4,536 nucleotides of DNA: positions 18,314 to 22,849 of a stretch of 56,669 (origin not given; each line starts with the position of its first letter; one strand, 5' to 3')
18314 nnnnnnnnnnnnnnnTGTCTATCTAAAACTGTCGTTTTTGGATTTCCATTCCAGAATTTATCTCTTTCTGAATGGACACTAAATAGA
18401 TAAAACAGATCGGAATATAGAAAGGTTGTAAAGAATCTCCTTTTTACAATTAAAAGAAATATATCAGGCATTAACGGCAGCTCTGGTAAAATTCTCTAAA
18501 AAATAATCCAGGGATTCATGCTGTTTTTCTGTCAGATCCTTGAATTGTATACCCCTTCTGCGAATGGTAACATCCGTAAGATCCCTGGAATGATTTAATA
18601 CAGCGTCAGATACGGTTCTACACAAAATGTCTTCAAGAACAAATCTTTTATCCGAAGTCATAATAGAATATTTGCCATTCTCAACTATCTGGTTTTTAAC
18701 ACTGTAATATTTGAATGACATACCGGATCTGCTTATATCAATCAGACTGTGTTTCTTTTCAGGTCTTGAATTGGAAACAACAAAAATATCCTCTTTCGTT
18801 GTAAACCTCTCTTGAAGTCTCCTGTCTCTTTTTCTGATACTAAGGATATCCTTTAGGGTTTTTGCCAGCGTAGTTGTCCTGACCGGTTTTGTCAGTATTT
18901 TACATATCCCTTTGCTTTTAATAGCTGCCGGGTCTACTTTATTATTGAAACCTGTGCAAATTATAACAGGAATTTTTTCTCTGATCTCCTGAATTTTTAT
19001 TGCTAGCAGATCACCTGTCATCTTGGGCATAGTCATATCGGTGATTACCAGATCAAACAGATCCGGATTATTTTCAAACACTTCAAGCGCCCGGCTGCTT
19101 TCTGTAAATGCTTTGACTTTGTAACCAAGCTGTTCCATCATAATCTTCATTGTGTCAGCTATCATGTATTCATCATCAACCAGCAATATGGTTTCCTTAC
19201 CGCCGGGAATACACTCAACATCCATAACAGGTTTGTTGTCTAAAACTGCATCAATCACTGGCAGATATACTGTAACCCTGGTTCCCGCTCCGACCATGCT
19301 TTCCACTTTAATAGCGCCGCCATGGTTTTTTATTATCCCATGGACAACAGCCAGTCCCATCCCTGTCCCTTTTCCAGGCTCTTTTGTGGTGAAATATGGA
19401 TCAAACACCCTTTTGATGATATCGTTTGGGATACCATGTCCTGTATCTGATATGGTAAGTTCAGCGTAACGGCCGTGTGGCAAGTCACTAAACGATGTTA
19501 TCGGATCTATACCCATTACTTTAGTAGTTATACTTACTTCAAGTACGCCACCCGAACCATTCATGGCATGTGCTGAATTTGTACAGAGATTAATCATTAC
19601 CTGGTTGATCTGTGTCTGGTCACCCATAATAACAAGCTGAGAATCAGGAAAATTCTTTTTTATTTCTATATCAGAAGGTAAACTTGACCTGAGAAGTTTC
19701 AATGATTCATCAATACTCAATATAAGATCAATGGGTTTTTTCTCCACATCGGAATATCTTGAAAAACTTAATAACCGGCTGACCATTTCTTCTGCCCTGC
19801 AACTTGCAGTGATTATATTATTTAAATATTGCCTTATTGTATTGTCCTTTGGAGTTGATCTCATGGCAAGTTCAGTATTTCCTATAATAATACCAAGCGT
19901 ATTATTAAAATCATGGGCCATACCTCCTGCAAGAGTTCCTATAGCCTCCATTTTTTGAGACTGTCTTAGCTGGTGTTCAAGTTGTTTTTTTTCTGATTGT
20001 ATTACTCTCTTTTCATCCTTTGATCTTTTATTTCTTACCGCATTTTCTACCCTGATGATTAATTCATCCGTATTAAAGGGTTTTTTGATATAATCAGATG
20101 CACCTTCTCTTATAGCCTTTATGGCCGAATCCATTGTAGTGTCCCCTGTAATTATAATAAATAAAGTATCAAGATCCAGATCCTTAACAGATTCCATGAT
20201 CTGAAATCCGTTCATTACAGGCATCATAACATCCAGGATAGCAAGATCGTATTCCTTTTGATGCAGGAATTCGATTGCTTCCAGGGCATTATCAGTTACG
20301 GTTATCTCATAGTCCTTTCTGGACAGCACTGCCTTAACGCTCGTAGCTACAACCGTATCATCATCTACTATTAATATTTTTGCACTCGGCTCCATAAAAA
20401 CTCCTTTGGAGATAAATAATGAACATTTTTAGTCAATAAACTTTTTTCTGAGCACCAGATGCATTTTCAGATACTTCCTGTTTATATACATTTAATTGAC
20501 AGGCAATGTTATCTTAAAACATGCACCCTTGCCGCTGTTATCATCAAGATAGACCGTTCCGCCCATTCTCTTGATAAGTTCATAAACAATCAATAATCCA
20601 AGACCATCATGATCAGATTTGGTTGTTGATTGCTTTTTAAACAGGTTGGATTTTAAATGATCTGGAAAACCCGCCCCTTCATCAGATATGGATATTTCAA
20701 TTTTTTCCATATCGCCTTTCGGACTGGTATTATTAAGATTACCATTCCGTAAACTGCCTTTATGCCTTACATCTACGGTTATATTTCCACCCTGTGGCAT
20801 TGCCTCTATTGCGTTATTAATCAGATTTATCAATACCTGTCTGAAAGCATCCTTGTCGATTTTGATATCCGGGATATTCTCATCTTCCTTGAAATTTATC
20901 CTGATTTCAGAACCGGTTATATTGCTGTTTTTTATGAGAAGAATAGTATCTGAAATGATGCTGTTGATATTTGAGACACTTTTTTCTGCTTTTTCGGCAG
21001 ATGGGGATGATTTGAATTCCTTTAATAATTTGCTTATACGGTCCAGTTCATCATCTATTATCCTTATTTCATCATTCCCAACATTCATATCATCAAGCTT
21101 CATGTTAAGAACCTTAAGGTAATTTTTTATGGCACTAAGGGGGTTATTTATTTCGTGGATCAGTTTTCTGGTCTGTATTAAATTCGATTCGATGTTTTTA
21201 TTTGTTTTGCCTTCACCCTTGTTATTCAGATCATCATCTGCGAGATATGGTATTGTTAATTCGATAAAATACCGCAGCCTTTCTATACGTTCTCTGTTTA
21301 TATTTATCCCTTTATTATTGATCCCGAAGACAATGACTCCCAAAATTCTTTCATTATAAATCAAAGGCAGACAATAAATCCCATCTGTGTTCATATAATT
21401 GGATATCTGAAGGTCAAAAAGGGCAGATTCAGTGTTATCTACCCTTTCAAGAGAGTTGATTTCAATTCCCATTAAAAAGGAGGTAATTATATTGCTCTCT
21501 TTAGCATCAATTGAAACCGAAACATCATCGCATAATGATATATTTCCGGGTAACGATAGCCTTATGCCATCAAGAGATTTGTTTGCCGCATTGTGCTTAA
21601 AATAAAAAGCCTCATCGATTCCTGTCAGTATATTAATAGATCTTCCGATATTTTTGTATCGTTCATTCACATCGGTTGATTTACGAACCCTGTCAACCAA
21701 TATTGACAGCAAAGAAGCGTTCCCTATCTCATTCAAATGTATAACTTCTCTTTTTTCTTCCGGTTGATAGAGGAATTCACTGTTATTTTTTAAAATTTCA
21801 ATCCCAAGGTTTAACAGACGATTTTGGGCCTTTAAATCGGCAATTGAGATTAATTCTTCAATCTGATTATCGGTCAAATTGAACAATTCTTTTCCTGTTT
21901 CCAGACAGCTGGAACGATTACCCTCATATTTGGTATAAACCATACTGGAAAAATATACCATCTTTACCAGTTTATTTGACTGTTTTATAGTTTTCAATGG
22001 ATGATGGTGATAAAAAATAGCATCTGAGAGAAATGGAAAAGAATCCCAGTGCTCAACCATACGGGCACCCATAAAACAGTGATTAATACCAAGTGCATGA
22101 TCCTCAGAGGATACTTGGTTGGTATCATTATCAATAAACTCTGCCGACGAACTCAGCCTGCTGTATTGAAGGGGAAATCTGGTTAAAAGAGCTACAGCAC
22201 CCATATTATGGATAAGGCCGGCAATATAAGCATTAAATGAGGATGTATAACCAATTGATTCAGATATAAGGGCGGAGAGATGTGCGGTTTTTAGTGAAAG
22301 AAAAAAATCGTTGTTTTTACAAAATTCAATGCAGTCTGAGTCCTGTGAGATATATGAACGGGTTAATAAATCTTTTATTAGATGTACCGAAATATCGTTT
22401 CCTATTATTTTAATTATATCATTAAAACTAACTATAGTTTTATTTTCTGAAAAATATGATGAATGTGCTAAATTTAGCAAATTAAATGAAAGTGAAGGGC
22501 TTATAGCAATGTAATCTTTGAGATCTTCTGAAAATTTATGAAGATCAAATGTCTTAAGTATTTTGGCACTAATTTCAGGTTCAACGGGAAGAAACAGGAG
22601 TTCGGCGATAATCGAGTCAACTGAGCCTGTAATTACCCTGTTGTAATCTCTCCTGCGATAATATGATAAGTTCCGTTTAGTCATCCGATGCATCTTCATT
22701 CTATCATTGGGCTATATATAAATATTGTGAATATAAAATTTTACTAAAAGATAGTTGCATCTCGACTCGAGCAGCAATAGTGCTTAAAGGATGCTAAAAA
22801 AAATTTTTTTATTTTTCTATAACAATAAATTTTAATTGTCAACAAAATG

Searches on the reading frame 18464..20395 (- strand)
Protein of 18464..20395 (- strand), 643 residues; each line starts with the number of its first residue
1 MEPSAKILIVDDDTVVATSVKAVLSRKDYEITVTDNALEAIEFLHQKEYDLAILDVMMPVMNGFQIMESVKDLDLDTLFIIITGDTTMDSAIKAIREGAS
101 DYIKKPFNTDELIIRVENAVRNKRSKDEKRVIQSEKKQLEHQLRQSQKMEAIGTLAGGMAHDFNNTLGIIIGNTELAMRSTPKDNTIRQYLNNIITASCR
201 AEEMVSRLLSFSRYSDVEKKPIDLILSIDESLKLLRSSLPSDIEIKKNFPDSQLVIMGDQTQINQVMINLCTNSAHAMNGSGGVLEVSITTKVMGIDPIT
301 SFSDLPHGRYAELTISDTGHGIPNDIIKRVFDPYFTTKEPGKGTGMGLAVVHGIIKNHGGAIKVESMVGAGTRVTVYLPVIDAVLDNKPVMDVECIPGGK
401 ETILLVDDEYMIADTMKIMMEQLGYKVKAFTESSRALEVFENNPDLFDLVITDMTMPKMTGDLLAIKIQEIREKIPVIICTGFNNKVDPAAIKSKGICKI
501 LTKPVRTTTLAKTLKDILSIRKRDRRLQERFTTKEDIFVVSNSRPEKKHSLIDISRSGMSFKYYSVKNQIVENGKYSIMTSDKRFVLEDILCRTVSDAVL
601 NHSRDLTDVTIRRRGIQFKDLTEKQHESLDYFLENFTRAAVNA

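Call 3: search_protein_families(library=pfam, proteins=[window:18464-20395:-], max_evalue=0.01)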
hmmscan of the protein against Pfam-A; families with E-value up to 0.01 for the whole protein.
window:18464-20395:- (643 aa): 6 families
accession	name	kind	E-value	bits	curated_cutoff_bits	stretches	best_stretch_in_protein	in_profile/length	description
PF00072.30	Response_reg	-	1.2e-47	161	30.2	2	7-116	1-110/111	Response regulator receiver domain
PF02518.31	HATPase_c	-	2.3e-22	80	26.4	1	258-380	1-109/111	Histidine kinase-, DNA gyrase B-, and HSP90-like ATPase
PF00512.31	HisKA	-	3.4e-10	40.3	26.9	1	153-213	3-62/66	His Kinase A (phospho-acceptor) domain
PF23198.2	PDE8A_N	-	7.2e-06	26.4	29.6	0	6-56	11-62/147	PDE8A-like, N-terminal domain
PF14501.12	HATPase_c_5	-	0.0017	18.7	22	0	329-366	52-90/102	GHKL domain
PF07238.19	PilZ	-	0.0063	17.3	22.5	0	524-633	1-100/102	PilZ domain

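Call 6: search_protein_families(library=ncbifam, proteins=[window:18464-20395:-], max_evalue=1)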
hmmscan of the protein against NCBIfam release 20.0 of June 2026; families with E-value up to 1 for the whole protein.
window:18464-20395:- (643 aa): 163 families (the best 25 are shown)
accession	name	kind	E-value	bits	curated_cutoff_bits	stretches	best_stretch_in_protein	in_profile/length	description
NF010411.0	PRK13837.1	equivalog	6.3e-99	332.1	647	1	131-525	429-819/828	two-component system VirA-like sensor kinase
NF010076.0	PRK13557.1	subfamily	2.4e-93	313.4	631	2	134-518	145-533/540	histidine kinase famiy protein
NF046020.1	HisKinCckABruc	equivalog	9.6e-85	285.1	1000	3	133-380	461-707/868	cell cycle histidine kinase CckA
NF046026.1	HisKinCckACaul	equivalog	1.4e-81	274.6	1000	2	134-518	284-676/678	cell cycle histidine kinase CckA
NF052574.1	HisKinEspCMyxo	equivalog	8.6e-59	199.5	1200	2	135-518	400-783/785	serine histidine kinase EspC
NF047466.1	hybrid_RR_LvrB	exception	2.5e-54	184.9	500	1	39-381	40-377/377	hybrid histidine kinase/response regulator LvrB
TIGR02956.1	TMAO_torS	equivalog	2.5e-47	161.6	676.5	2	158-527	470-829/967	TMAO reductase system sensor histidine kinase/response regulator TorS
NF052573.1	HisKinEspAMyxo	equivalog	5e-47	160.4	1400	2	134-464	366-694/755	serine histidine kinase EspA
NF008468.0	PRK11360.1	equivalog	5.6e-47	160.4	646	1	134-380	378-608/616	two-component system sensor histidine kinase AtoS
NF008302.0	PRK11091.1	equivalog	1.5e-44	152.4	838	2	239-533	378-658/779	aerobic respiration two-component sensor histidine kinase ArcB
NF007688.0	PRK10364.1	equivalog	9.9e-44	149.8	479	1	132-381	220-452/460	two-component system sensor histidine kinase ZraS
NF053512.1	nitric_RR_NosR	exception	1.6e-42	146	400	2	7-145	1-140/422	response regulator c-di-GMP phosphodiesterase, NosR family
NF038348.1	T2SS_HK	subfamily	4e-40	137.8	450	2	186-380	396-573/574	histidine kinase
NF011874.0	PRK15347.1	equivalog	2.4e-38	131.8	852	3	402-531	692-824/921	two component system sensor kinase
NF047793.1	ResRegPgtA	equivalog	5.8e-38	130.8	650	2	4-149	5-149/414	two-component system response regulator PgtA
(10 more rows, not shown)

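Call 38: find_related_loci(query=window:18464-20395:-, collection=metagenome_contigs, flank=10000)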
Query window:18464-20395:- (643 aa) in metagenome_contigs; peptide patterns used: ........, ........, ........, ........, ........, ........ (x = any residue, [..] = any of these).
600 stretches matched a pattern (row limit reached: there are more); 579 encode a relative of the query (tblastn E <= 1e-3); the best 80 are kept; 80 distinct loci.
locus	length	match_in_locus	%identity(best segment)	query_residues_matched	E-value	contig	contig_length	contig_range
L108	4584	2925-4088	51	3-518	1e-121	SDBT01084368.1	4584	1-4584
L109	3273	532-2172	39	6-518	3e-122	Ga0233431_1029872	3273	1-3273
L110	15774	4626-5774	50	134-518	5e-116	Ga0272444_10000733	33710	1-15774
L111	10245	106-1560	42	28-518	1e-115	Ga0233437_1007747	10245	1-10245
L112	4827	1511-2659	50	134-518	2e-115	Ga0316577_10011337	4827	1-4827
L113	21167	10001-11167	49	129-518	8e-114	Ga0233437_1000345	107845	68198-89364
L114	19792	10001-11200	49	124-528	1e-113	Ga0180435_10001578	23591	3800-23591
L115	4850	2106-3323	47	113-522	7e-113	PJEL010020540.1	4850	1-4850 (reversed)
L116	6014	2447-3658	47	120-521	6e-112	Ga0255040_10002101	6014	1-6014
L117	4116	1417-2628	47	120-521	4e-113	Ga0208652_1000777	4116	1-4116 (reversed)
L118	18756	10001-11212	47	120-521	2e-111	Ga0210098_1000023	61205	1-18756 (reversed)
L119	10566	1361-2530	46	124-519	3e-111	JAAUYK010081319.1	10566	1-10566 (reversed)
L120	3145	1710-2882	48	4-518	1e-113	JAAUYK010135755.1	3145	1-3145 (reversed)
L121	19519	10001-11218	45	6-522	5e-110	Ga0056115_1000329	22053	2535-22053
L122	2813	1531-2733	47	120-518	2e-114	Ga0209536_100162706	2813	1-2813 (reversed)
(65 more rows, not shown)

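Call 64: find_homologous_proteins(query=window:18464-20395:-, region=390-643, max_evalue=1e-10)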
Query window:18464-20395:-, residues 390-643 (254 aa): 832 proteins with E <= 1e-10 among 1855 candidates; the best 120 are listed.
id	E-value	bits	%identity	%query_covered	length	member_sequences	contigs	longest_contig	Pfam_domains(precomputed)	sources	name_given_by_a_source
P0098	1.3e-166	570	100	100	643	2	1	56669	PF02518.32,PF00512.32,PF23198.2,PF00072.31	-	-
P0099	4.9e-139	480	82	100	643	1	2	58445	PF02518.32,PF00512.32,PF23198.2,PF00072.31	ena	-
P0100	2.8e-138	477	78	100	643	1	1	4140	PF02518.32,PF00512.32,PF00072.31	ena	-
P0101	2.8e-138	477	78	100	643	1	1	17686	PF02518.32,PF00512.32,PF00072.31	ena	-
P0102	5.8e-138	476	78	100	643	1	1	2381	PF02518.32,PF00512.32,PF00072.31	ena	-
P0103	1.9e-137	474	77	100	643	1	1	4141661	PF02518.32,PF00512.32,PF00072.31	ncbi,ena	-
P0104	4.7e-135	466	78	100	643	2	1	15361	PF02518.32,PF00512.32,PF00072.31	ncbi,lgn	ncbi:MAG: response regulator [Desulfobacteraceae bacterium]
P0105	5.8e-135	466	81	100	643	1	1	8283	PF02518.32,PF00512.32,PF23198.2,PF00072.31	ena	-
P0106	6.1e-135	466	76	100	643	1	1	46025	PF02518.32,PF00512.32,PF00072.31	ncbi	-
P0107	6.1e-135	466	81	100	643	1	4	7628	PF02518.32,PF00512.32,PF23198.2,PF00072.31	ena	-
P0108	7.1e-135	466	81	100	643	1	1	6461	PF02518.32,PF00512.32,PF23198.2,PF00072.31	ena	-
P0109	2.0e-134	464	76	100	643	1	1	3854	PF02518.32,PF00512.32,PF00072.31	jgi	-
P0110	9.0e-134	462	76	100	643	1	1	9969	PF02518.32,PF00512.32,PF00072.31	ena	-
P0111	1.3e-133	462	77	99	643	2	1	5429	PF02518.32,PF00512.32,PF00072.31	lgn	-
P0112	3.8e-133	460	79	100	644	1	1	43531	PF02518.32,PF00512.32,PF23198.2,PF00072.31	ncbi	-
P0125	3.1e-104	366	60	97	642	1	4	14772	PF02518.32,PF00512.32,PF00072.31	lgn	-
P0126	5.9e-74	267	50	97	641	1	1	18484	PF02518.32,PF00512.32,PF00072.31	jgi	jgi:signal transduction histidine kinase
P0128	4.5e-66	241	44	98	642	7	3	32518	PF02518.32,PF00512.32,PF23198.2,PF00072.31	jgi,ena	-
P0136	2.1e-55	206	42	96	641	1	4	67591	PF02518.32,PF00512.32,PF00072.31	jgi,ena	-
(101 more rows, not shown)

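Call 65: find_encoding_contigs(protein=P0125, flank=10000, max_places=1)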
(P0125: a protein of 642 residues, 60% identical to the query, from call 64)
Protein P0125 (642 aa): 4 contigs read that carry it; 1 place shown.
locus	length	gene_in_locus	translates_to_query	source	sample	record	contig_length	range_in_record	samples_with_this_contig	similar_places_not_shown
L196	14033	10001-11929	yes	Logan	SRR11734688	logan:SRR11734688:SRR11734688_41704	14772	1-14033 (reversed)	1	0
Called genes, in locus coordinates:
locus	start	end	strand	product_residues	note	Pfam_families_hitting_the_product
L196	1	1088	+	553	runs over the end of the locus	PF02743:dCache_1, PF00512:HisKA, PF02518:HATPase_c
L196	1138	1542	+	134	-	PF23198:PDE8A_N (weak), PF00072:Response_reg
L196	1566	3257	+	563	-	PF02743:dCache_1, PF00512:HisKA (weak), PF02518:HATPase_c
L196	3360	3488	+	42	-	-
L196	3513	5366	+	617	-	PF00939:Na_sulph_symp, PF03600:CitMHS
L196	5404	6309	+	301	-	PF00072:Response_reg, PF00571:CBS (weak)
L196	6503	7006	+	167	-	-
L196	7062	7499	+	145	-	-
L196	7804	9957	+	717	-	PF08668:HDOD, PF00512:HisKA (faint), PF02518:HATPase_c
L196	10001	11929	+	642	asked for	PF00072:Response_reg, PF00512:HisKA, PF02518:HATPase_c, PF00072:Response_reg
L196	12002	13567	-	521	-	PF13510:Fer2_4, PF14691:Fer4_20, PF07992:Pyr_redox_2 (weak), PF13450:NAD_binding_8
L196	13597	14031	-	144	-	?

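Call 66: find_encoding_contigs(protein=P0126, flank=10000, max_places=1)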
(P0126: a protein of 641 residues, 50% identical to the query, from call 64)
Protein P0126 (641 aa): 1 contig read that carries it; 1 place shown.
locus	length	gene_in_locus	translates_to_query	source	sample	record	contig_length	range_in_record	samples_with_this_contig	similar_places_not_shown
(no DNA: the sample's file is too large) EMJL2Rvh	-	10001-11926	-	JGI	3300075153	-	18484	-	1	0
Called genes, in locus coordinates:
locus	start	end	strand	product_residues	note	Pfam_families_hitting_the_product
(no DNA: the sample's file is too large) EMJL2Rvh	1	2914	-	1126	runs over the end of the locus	PF14691:Fer4_20, PF01266:DAO (weak), PF07992:Pyr_redox_2, PF13450:NAD_binding_8, PF13237:Fer4_10 (weak), PF14697:Fer4_21 (weak), PF12838:Fer4_7 (weak), PF13187:Fer4_9 (weak), +11 more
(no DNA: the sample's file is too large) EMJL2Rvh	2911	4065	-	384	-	PF13484:Fer4_16 (faint), PF25160:LdpA_Fe-S-bd (faint), PF13183:Fer4_8, PF13187:Fer4_9, PF13237:Fer4_10, PF02754:CCG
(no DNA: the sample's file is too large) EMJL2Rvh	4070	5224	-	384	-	PF04432:FrhB_FdhB_C, PF13183:Fer4_8 (weak)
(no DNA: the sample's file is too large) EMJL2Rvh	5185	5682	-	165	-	PF02662:FlpD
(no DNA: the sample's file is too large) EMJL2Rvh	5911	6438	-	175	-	-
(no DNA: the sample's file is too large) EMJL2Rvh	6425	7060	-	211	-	PF04381:RdgC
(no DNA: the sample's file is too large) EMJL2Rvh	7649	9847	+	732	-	PF08668:HDOD, PF01966:HD, PF00512:HisKA (weak), PF02518:HATPase_c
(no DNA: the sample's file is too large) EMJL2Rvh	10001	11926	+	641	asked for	PF00072:Response_reg, PF00512:HisKA, PF02518:HATPase_c, PF00072:Response_reg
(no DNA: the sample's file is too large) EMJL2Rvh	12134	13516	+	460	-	PF01565:FAD_binding_4, PF02913:FAD-oxidase_C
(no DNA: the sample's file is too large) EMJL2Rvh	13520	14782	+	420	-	PF00037:Fer4 (weak), PF12838:Fer4_7 (weak), PF13183:Fer4_8, PF13484:Fer4_16 (weak), PF13534:Fer4_17, PF02754:CCG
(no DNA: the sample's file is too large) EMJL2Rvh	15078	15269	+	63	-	-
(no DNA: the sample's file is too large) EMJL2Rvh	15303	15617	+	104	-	PF06865:Ppnp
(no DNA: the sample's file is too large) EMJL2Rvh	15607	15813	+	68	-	-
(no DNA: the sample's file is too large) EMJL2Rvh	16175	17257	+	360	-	PF01594:AI-2E_transport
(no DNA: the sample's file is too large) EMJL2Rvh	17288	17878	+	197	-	?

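Call 67: find_encoding_contigs(protein=P0128, flank=10000, max_places=1)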
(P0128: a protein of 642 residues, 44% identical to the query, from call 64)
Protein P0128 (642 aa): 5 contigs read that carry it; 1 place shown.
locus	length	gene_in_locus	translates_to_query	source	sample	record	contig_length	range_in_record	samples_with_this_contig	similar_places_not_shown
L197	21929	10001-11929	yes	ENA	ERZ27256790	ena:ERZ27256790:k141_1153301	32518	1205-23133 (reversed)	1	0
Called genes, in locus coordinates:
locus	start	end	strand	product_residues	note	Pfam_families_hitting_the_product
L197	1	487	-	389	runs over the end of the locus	PF02771:Acyl-CoA_dh_N, PF02770:Acyl-CoA_dh_M, PF00441:Acyl-CoA_dh_1, PF08028:Acyl-CoA_dh_2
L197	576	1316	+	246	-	PF00149:Metallophos (weak), PF12850:Metallophos_2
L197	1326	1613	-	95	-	-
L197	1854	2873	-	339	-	PF01212:Beta_elim_lyase, PF01041:DegT_DnrJ_EryC1 (faint)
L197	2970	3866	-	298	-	-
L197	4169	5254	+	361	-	-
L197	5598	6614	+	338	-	PF00753:Lactamase_B, PF23023:Anti-Pycsar_Apyc1 (weak), PF21221:B_lactamase-like_C (weak)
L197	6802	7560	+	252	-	PF00072:Response_reg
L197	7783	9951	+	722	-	PF08668:HDOD, PF01966:HD (faint), PF00512:HisKA (weak), PF02518:HATPase_c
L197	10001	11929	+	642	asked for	PF00072:Response_reg, PF23198:PDE8A_N (faint), PF00512:HisKA, PF02518:HATPase_c, PF00072:Response_reg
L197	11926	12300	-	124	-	-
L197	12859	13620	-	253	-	PF23441:SDR, PF00106:adh_short, PF08659:KR, PF13561:adh_short_C2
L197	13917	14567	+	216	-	PF00149:Metallophos, PF12850:Metallophos_2, PF14582:Metallophos_3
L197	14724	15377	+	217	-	PF01725:Ham1p_like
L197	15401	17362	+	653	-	PF17297:PEPCK_N, PF00821:PEPCK_GTP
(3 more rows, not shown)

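Call 68: find_encoding_contigs(protein=P0136, flank=10000, max_places=1)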
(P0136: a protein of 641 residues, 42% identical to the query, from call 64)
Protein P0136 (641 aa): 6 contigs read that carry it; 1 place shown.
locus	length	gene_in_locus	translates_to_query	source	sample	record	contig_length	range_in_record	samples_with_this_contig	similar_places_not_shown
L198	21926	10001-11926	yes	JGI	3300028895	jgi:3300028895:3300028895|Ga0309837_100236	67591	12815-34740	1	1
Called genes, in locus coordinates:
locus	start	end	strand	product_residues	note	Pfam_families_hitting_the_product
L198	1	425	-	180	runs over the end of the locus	-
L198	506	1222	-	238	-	PF00561:Abhydrolase_1, PF12697:Abhydrolase_6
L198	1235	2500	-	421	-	-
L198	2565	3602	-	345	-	PF09994:T6SS_Tle1-like_cat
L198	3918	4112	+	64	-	-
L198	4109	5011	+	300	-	PF04909:Amidohydro_2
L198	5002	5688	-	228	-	-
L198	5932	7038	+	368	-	PF04015:DUF362, PF12838:Fer4_7, PF13187:Fer4_9, PF13237:Fer4_10, PF14697:Fer4_21, PF00037:Fer4, PF12837:Fer4_6 (weak), PF14697:Fer4_21 (weak), +3 more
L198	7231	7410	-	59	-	-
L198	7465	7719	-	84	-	-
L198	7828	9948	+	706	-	PF08668:HDOD, PF02518:HATPase_c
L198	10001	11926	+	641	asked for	PF00072:Response_reg, PF00512:HisKA (weak), PF02518:HATPase_c, PF00072:Response_reg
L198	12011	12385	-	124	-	-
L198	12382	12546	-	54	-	-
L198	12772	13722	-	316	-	PF00890:FAD_binding_2 (faint), PF01134:GIDA (faint), PF07992:Pyr_redox_2, PF13434:Lys_Orn_oxgnase (faint), PF13738:Pyr_redox_3, PF00070:Pyr_redox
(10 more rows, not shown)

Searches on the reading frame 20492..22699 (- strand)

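Call 3: search_protein_families(library=pfam, proteins=[window:20492-22699:-], max_evalue=0.01)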
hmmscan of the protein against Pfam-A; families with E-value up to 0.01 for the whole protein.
window:20492-22699:- (735 aa): 4 families
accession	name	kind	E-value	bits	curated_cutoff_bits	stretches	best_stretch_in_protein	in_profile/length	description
PF08668.18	HDOD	-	1.8e-24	86.7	22.9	1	37-234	1-196/196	HDOD domain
PF02518.31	HATPase_c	-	7.1e-21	75.2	26.4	1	615-734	2-109/111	Histidine kinase-, DNA gyrase B-, and HSP90-like ATPase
PF00512.31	HisKA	-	4.3e-07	30.3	26.9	1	513-562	9-57/66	His Kinase A (phospho-acceptor) domain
PF13581.12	HATPase_c_2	-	0.0065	16.9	27.4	0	661-712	61-112/127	Histidine kinase-like ATPase domain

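Call 6: search_protein_families(library=ncbifam, proteins=[window:20492-22699:-], max_evalue=1)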
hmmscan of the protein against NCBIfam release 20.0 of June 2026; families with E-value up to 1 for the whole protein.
window:20492-22699:- (735 aa): 69 families (the best 25 are shown)
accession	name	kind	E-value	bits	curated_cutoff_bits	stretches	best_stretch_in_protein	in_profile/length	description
NF008468.0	PRK11360.1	equivalog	1.6e-35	122.6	646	1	515-735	405-609/616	two-component system sensor histidine kinase AtoS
NF007688.0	PRK10364.1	equivalog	1e-31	110.2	479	1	514-735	248-452/460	two-component system sensor histidine kinase ZraS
NF046020.1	HisKinCckABruc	equivalog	3.5e-28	98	1000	1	514-733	488-706/868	cell cycle histidine kinase CckA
NF046044.1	PnpS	equivalog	2.9e-25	89.1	400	1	515-733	179-390/390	two-component system histidine kinase PnpS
NF010411.0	PRK13837.1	equivalog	4.7e-25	87.7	647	1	515-734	459-675/828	two-component system VirA-like sensor kinase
NF041777.1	sens_FixL_Rhizob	equivalog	1.5e-24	86.6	850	1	512-734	268-481/485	sensor protein FixL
NF053867.1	SprKinKinDBac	equivalog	5.3e-24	84.5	775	1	514-734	294-497/500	sporulation kinase KinD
TIGR02916.1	PEP_his_kin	equivalog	8.5e-23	80.8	300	1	417-733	386-679/679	XrtA/PEP-CTERM system histidine kinase PrsK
NF010076.0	PRK13557.1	subfamily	1e-22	80.3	631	1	512-734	169-394/540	histidine kinase famiy protein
NF006800.0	PRK09303.1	equivalog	3.8e-21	75.5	342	1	511-734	156-377/383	histidine kinase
NF008293.1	PRK11073.1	equivalog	4.4e-21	75.5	240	1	510-734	134-347/349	nitrogen regulation protein NR(II)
NF047466.1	hybrid_RR_LvrB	exception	1.3e-20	73.9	500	1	503-734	149-376/377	hybrid histidine kinase/response regulator LvrB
NF033092.0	HK_WalK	equivalog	2.5e-20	72.6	725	1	515-734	381-594/594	cell wall metabolism sensor histidine kinase WalK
NF046026.1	HisKinCckACaul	equivalog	1e-19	70.2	1000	1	514-734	310-532/678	cell cycle histidine kinase CckA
NF008312.0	PRK11100.1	equivalog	2.4e-18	66.3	356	1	511-734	261-474/477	two-component system sensor histidine kinase CreC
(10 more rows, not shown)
